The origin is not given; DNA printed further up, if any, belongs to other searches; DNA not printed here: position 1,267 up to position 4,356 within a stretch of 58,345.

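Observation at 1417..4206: Methyltransferase / coiled-coil / GT2 / GT2 fusion: candidate glycan polymerase-terminator with a built-in ruler, using a non-ATG start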

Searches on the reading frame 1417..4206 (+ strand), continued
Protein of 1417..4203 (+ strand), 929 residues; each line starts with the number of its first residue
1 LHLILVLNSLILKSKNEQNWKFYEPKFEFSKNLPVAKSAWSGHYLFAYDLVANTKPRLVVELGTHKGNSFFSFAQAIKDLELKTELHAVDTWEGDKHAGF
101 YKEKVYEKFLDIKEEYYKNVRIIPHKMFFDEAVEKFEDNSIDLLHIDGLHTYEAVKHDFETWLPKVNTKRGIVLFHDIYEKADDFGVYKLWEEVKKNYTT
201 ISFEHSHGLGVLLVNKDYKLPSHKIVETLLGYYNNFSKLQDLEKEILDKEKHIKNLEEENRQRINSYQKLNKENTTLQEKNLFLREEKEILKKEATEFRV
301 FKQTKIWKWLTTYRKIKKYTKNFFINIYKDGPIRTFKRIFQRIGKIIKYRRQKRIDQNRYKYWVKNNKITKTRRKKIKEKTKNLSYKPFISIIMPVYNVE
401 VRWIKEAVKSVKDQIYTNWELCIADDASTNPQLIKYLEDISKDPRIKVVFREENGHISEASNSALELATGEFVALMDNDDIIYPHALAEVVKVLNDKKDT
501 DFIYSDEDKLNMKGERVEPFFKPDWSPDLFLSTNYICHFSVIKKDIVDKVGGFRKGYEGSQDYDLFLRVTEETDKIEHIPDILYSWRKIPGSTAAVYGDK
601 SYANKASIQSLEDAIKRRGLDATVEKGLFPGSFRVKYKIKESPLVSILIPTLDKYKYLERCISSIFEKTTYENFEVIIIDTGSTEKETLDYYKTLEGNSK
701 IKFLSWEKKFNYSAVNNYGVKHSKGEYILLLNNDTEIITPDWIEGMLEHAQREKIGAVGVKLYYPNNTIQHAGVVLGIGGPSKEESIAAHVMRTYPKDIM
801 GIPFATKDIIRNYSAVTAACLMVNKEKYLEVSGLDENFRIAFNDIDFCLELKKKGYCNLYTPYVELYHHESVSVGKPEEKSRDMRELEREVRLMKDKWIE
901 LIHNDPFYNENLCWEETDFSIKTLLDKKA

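Call 23: search_protein_families(library=pfam, proteins=[P0041, P0043, P0044, P0108, P0031, P0025, P0026, P0101], max_evalue=0.0001)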
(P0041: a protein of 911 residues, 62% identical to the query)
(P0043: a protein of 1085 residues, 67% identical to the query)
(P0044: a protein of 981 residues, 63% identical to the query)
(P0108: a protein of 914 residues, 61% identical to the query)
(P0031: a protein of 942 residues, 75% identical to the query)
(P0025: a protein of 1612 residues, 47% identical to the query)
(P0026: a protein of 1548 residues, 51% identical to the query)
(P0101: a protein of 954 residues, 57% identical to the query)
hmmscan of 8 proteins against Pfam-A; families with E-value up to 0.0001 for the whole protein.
P0041 (911 aa): 4 families
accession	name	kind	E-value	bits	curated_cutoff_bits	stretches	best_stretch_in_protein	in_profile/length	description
PF00535.33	Glycos_transf_2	-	2.7e-55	187.3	23.3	2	381-540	1-167/168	Glycosyl transferase family 2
PF10111.15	Glyco_tranf_2_2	-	1.7e-23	84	27.3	2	381-575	1-216/276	Glycosyltransferase like family 2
PF13641.12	Glyco_tranf_2_3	-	2.1e-17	64.4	27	2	380-492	3-118/230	Glycosyltransferase like family 2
PF13632.12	Glyco_trans_2_3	-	3e-09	37.4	27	0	717-892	1-142/198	Glycosyl transferase family group 2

P0043 (1085 aa): 5 families
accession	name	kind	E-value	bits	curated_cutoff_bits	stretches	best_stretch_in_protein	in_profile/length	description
PF00535.33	Glycos_transf_2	-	2.2e-51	174.6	23.3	2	553-667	1-114/168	Glycosyl transferase family 2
PF10111.15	Glyco_tranf_2_2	-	1.7e-20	74.1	27.3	2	553-749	1-218/276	Glycosyltransferase like family 2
PF13641.12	Glyco_tranf_2_3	-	4.3e-14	53.5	27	1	807-1029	3-212/230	Glycosyltransferase like family 2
PF21912.2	Glyco_transf_99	-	1.5e-09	38.7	27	1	39-181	28-172/179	Glycosyltransferase 99 family N-terminal domain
PF13632.12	Glyco_trans_2_3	-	3.6e-06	27.4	27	0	890-1028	2-123/198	Glycosyl transferase family group 2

P0044 (981 aa): 6 families
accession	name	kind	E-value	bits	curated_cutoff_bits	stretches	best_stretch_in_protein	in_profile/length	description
PF00535.33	Glycos_transf_2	-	4.8e-50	170.2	23.3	2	706-827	1-120/168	Glycosyl transferase family 2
PF10111.15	Glyco_tranf_2_2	-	2.5e-20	73.5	27.3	2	451-647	1-218/276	Glycosyltransferase like family 2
PF13641.12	Glyco_tranf_2_3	-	9.8e-13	49.1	27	1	464-557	16-114/230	Glycosyltransferase like family 2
PF13469.12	Sulfotransfer_3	-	1.7e-11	45.2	27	1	6-202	2-216/216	Sulfotransferase family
PF00685.33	Sulfotransfer_1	-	5e-09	36.4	22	1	6-208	4-191/255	Sulfotransferase domain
PF13632.12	Glyco_trans_2_3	-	4.1e-07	30.5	27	0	874-931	72-126/198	Glycosyl transferase family group 2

P0108 (914 aa): 13 families
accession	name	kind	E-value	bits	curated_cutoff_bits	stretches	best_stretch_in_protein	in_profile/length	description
PF00535.33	Glycos_transf_2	-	4.4e-54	183.3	23.3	2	388-548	1-167/168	Glycosyl transferase family 2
PF10111.15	Glyco_tranf_2_2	-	4.3e-20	72.8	27.3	1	645-857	2-213/276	Glycosyltransferase like family 2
PF13489.12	Methyltransf_23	-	3.5e-19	69.6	27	1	27-171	22-155/164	Methyltransferase domain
PF13847.12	Methyltransf_31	-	6.5e-17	62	27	1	27-130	3-113/145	Methyltransferase domain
PF08241.18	Methyltransf_11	-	2.4e-15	57.4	21.2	1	32-126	1-95/95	Methyltransferase domain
PF13641.12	Glyco_tranf_2_3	-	4.1e-15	56.8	27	2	643-861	3-213/230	Glycosyltransferase like family 2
PF08242.18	Methyltransf_12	-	1.9e-14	54.6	30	1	32-124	1-98/98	Methyltransferase domain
PF13649.12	Methyltransf_25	-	2.6e-12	47.7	27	1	31-122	1-97/97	Methyltransferase domain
PF07021.18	MetW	-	2.3e-11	44.1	21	1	20-174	6-159/193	Methionine biosynthesis protein MetW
PF02353.26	CMAS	-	9.1e-06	25.6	27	1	28-127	63-165/273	Mycolic acid cyclopropane synthetase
PF08003.17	Methyltransf_9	-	1.1e-05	25.1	23.8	0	27-126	115-217/315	Protein of unknown function (DUF1698)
PF13712.12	Glyco_tranf_2_5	-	1.5e-05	25.3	27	1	709-757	40-89/210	Glycosyltransferase like family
PF13632.12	Glyco_trans_2_3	-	2.1e-05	24.8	27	0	728-860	4-124/198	Glycosyl transferase family group 2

P0031 (942 aa): 4 families
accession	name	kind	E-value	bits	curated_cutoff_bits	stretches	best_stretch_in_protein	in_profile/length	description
PF00535.33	Glycos_transf_2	-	3.7e-53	180.3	23.3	2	409-567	1-166/168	Glycosyl transferase family 2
PF10111.15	Glyco_tranf_2_2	-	2.5e-25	90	27.3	2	669-885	8-216/276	Glycosyltransferase like family 2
PF13641.12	Glyco_tranf_2_3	-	2.3e-13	51.2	27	1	409-516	4-114/230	Glycosyltransferase like family 2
PF13632.12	Glyco_trans_2_3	-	8.2e-06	26.2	27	0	491-610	2-128/198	Glycosyl transferase family group 2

P0025 (1612 aa): 6 families
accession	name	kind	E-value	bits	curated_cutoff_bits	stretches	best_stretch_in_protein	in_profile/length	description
PF00535.33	Glycos_transf_2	-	6.8e-93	309.6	23.3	4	1073-1202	1-128/168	Glycosyl transferase family 2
PF10111.15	Glyco_tranf_2_2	-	6.1e-31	108.4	27.3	4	1074-1266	2-212/276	Glycosyltransferase like family 2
PF13578.12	Methyltransf_24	-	1.3e-26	94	26.3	1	48-164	1-105/105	Methyltransferase domain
PF13641.12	Glyco_tranf_2_3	-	5e-22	79.5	27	2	1327-1551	1-215/230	Glycosyltransferase like family 2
PF13632.12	Glyco_trans_2_3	-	1.3e-08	35.3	27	0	889-947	75-130/198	Glycosyl transferase family group 2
PF13712.12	Glyco_tranf_2_5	-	1.3e-08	35.2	27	0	793-938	45-186/210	Glycosyltransferase like family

P0026 (1548 aa): 6 families
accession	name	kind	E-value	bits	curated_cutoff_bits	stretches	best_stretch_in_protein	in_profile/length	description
PF00535.33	Glycos_transf_2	-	4.3e-87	290.8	23.3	4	218-378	1-167/168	Glycosyl transferase family 2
PF13641.12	Glyco_tranf_2_3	-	8.3e-30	104.9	27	3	217-331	3-119/230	Glycosyltransferase like family 2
PF10111.15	Glyco_tranf_2_2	-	4.3e-24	85.9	27.3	2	1021-1212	1-215/276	Glycosyltransferase like family 2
PF13712.12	Glyco_tranf_2_5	-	4.5e-10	40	27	0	508-692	4-186/210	Glycosyltransferase like family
PF13632.12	Glyco_trans_2_3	-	3.5e-07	30.7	27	0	559-700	2-128/198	Glycosyl transferase family group 2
PF02709.20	Glyco_transf_7C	-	5.4e-06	26.4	23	0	637-680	16-59/78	N-terminal domain of galactosyltransferase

P0101 (954 aa): 5 families
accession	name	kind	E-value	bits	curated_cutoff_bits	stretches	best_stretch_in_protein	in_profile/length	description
PF00535.33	Glycos_transf_2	-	1.6e-55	188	23.3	2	428-587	1-166/168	Glycosyl transferase family 2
PF10111.15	Glyco_tranf_2_2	-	2.9e-20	73.4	27.3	2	685-898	2-214/276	Glycosyltransferase like family 2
PF13641.12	Glyco_tranf_2_3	-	6.5e-18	66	27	2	425-539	1-117/230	Glycosyltransferase like family 2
PF13489.12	Methyltransf_23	-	2.7e-05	24.4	27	1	33-119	20-106/164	Methyltransferase domain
PF13712.12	Glyco_tranf_2_5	-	6.2e-05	23.3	27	0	727-797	16-89/210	Glycosyltransferase like family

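Call 27: find_encoding_contigs(protein=P0012, flank=10000, max_places=2)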
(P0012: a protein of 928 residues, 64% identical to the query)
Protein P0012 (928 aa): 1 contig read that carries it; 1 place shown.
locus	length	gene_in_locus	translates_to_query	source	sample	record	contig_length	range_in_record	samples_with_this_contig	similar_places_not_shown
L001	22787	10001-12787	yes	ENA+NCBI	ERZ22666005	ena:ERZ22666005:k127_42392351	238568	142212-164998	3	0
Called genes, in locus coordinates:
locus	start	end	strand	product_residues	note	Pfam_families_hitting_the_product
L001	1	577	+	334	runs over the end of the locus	PF13310:Virulence_RhuM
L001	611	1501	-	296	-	PF01370:Epimerase, PF02719:Polysacc_synt_2 (faint), PF04321:RmlD_sub_bind, PF16363:GDP_Man_Dehyd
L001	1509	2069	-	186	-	PF00908:dTDP_sugar_isom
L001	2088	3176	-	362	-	PF00483:NTP_transferase, PF12804:NTP_transf_3, PF24894:Hexapep_GlmU (faint), PF25084:LbH_EIF2B (weak), PF25087:GMPPB_C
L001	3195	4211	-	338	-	PF01073:3Beta_HSD, PF01370:Epimerase, PF02719:Polysacc_synt_2, PF04321:RmlD_sub_bind, PF07993:NAD_binding_4, PF13460:NAD_binding_10 (weak), PF16363:GDP_Man_Dehyd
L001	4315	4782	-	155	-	-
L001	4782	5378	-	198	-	PF13274:SocA_Panacea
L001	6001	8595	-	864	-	PF00082:Peptidase_S8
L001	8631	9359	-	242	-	-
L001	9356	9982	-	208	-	PF04765:TOD1_MUCI70 (weak)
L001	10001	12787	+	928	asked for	PF13578:Methyltransf_24, PF00535:Glycos_transf_2, PF10111:Glyco_tranf_2_2, PF13641:Glyco_tranf_2_3 (faint), PF13632:Glyco_trans_2_3 (faint), PF00535:Glycos_transf_2, PF10111:Glyco_tranf_2_2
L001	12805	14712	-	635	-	-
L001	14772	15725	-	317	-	PF03706:LPG_synthase_TM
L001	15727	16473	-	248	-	PF05219:DREV (weak), PF13489:Methyltransf_23, PF00398:RrnaAD, PF02353:CMAS, PF13847:Methyltransf_31, PF08241:Methyltransf_11, PF08242:Methyltransf_12, PF13649:Methyltransf_25, +1 more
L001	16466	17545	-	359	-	PF00534:Glycos_transf_1, PF13692:Glyco_trans_1_4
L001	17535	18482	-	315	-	PF00535:Glycos_transf_2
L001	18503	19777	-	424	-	PF01118:Semialdhyde_dh (faint), PF01408:GFO_IDH_MocA (faint), PF02558:ApbA (weak), PF03446:NAD_binding_2 (weak), PF03721:UDPG_MGDP_dh_N, PF00984:UDPG_MGDP_dh, PF03720:UDPG_MGDP_dh_C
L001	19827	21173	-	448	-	PF02366:PMT (weak), PF13231:PMT_2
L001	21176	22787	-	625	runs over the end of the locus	PF00535:Glycos_transf_2, PF10111:Glyco_tranf_2_2 (weak), PF13632:Glyco_trans_2_3 (faint), PF00535:Glycos_transf_2, PF10111:Glyco_tranf_2_2, PF13641:Glyco_tranf_2_3 (weak)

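Call 34: predict_structure(alignment_id=A2)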
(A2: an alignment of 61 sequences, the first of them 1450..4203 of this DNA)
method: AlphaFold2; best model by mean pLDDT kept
length: 918 residues; sequences in the alignment: 61
mean_pLDDT: 89.0   pTM: 0.66
mean pLDDT of the five models: 89.0, 88.5, 88.0, 86.2, 85.2
residues with pLDDT >= 90: 588; 70-90: 257; 50-70: 62; < 50: 11
segments of 3 or more residues with pLDDT < 50: 1-6, 916-918
pLDDT, mean of each block of 10 residues (from residue 1): 52 90 76 90 96 93 97 97 79 92 96 96 97 89 94 96 91 84 93 90 81 80 82 80 81 84 88 81 65 62 69 72 77 82 87 92 95 96 96 96 98 97 98 98 95 98 96 97 97 95 90 93 88 98 93 96 95 88 69 91 95 90 94 97 92 97 97 94 94 92 96 98 96 98 97 91 89 86 77 72 94 98 92 97 97 88 57 85 94 90 82 58
secondary structure, 60 per line:
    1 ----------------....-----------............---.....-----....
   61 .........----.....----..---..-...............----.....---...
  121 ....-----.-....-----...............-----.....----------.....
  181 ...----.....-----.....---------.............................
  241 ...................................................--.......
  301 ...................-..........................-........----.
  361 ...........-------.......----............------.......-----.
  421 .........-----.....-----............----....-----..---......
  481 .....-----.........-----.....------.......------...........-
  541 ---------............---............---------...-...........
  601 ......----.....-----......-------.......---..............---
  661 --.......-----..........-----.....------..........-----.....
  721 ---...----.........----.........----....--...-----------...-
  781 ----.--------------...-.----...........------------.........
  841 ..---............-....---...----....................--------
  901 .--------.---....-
elements in order (helices of 4 or more, strands of 3 or more residues): H17-20 H32-43 E47-51 H57-69 E74-78 H91-105 E110-114 H118-124 E132-135 H141-154 E161-165 H176-183 E188-192 E198-202 H212-291 H294-319 H321-346 H348-355 H360-371 E379-385 H390-401 E408-414 H420-429 E435-439 H445-456 E461-464 H475-485 E491-499 E505-509 H516-521 E529-532 H533-539 H550-561 E565-576 H590-606 E611-615 E621-626 E634-640 H644-657 E663-669 H675-684 E690-694 H701-710 E716-720 E724-726 H731-739 E744-752 E757-760 E763-765 E777-779 E800-802 E809-813 H814-819 H832-842 E846-857 H859-862 H873-892 H914-917

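Call 38: fold_search(model_id=the predicted structure, library=pdb)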
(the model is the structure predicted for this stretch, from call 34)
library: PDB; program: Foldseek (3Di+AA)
matches with E <= 10: 1810; with E <= 0.001: 784
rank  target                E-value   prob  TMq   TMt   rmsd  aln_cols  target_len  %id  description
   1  8viw_A                5.7e-22  1.00  0.20  0.32  22.1       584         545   14  Cryo-EM structure of heparosan synthase 2 from Pasteurella multocida with polysaccharide in the GlcNAc-T active site (released 2024-07-24)
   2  2z86_B                6.4e-22  1.00  0.22  0.33  16.9       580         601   16  Crystal structure of chondroitin polymerase from Escherichia coli strain K4 (K4CP) complexed with UDP-GlcUA and UDP (released 2008-09-16)
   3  2z87_A                5.0e-21  1.00  0.21  0.31  18.0       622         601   15  Crystal structure of chondroitin polymerase from Escherichia coli strain K4 (K4CP) complexed with UDP-GalNAc and UDP (released 2008-09-16)
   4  2z86_D                6.2e-21  1.00  0.22  0.33  16.9       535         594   16  Crystal structure of chondroitin polymerase from Escherichia coli strain K4 (K4CP) complexed with UDP-GlcUA and UDP (released 2008-09-16)
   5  8vh8_D                6.2e-21  1.00  0.20  0.34  22.3       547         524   15  Crystal structure of heparosan synthase 2 from Pasteurella multocida at 2.85 A (released 2024-09-04)
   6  2z87_B                7.0e-21  1.00  0.21  0.32  18.0       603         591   16  Crystal structure of chondroitin polymerase from Escherichia coli strain K4 (K4CP) complexed with UDP-GalNAc and UDP (released 2008-09-16)
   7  2z86_C                8.3e-21  1.00  0.21  0.31  17.6       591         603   16  Crystal structure of chondroitin polymerase from Escherichia coli strain K4 (K4CP) complexed with UDP-GlcUA and UDP (released 2008-09-16)
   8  2z86_A                2.7e-20  1.00  0.22  0.33  16.6       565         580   16  Crystal structure of chondroitin polymerase from Escherichia coli strain K4 (K4CP) complexed with UDP-GlcUA and UDP (released 2008-09-16)
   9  8vh8_A                4.1e-20  1.00  0.20  0.34  22.4       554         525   14  Crystal structure of heparosan synthase 2 from Pasteurella multocida at 2.85 A (released 2024-09-04)
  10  8vh8_C                8.0e-20  1.00  0.20  0.34  22.0       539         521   15  Crystal structure of heparosan synthase 2 from Pasteurella multocida at 2.85 A (released 2024-09-04)
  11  8vh8_B                9.0e-20  1.00  0.20  0.34  22.4       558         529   14  Crystal structure of heparosan synthase 2 from Pasteurella multocida at 2.85 A (released 2024-09-04)
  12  8vh7_A                2.2e-19  1.00  0.21  0.36  22.1       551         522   14  Crystal structure of heparosan synthase 2 from Pasteurella multocida at 1.98 A (released 2024-07-24)
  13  8vh7_B                5.2e-19  1.00  0.19  0.33  21.9       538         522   15  Crystal structure of heparosan synthase 2 from Pasteurella multocida at 1.98 A (released 2024-07-24)
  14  5hea_A                5.4e-14  1.00  0.20  0.64   7.9       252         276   23  CgT structure in hexamer (released 2016-08-31)
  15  7ui6_A                7.1e-14  1.00  0.19  0.26  27.2       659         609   11  CryoEM structure of LARGE1 from C1 reconstruction (released 2023-03-08)
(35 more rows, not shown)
